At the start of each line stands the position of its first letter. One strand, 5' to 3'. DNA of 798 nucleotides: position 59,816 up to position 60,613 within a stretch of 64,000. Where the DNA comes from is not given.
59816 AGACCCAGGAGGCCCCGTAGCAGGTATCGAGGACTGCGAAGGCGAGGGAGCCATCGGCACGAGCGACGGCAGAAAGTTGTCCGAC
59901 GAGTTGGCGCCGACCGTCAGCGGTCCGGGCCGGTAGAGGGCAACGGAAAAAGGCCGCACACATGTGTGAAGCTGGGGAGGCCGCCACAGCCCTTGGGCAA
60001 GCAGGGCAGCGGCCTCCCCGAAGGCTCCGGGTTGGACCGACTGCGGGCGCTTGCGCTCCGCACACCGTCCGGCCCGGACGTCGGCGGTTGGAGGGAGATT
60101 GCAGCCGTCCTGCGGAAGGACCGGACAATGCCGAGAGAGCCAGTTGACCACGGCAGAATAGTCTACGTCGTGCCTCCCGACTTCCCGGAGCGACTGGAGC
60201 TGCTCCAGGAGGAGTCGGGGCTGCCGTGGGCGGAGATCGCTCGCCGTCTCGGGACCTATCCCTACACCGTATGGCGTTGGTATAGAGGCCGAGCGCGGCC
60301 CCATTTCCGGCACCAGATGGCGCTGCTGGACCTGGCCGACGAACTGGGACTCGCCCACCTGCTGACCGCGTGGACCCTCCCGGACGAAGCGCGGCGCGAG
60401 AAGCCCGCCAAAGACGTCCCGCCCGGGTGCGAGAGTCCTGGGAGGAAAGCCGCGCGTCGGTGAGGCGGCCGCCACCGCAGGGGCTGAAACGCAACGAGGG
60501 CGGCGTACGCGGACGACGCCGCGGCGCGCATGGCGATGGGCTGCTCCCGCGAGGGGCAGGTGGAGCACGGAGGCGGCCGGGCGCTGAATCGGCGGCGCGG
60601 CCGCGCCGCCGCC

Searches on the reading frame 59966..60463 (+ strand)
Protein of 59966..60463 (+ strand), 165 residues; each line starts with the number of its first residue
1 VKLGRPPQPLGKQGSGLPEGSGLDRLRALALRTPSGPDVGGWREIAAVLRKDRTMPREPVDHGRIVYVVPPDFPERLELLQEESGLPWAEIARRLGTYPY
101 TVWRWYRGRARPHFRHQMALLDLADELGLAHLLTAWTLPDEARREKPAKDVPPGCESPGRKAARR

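Call 8: search_protein_families(library=pfam, proteins=[window:59966-60463:+], max_evalue=0.01)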
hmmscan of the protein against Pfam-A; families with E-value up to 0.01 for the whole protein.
window:59966-60463:+ (165 aa): 4 families
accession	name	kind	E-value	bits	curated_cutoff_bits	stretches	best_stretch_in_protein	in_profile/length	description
PF13384.12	HTH_23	-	7.9e-07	29.2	24.6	1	77-107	8-39/50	Homeodomain-like domain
PF13404.12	HTH_AsnC-type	-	8e-05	22.8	27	1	77-104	9-36/42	AsnC-type helix-turn-helix domain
PF13560.12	HTH_31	-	0.00012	22.8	27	1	75-129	4-56/64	Helix-turn-helix domain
PF13412.12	HTH_24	-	0.00041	20.3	21.9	1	77-104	9-36/48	Winged helix-turn-helix DNA-binding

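Call 66: search_protein_families(library=padloc, proteins=[window:59966-60463:+], max_evalue=0.01)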
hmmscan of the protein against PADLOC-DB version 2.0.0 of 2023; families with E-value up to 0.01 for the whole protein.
window:59966-60463:+ (165 aa): 0 families
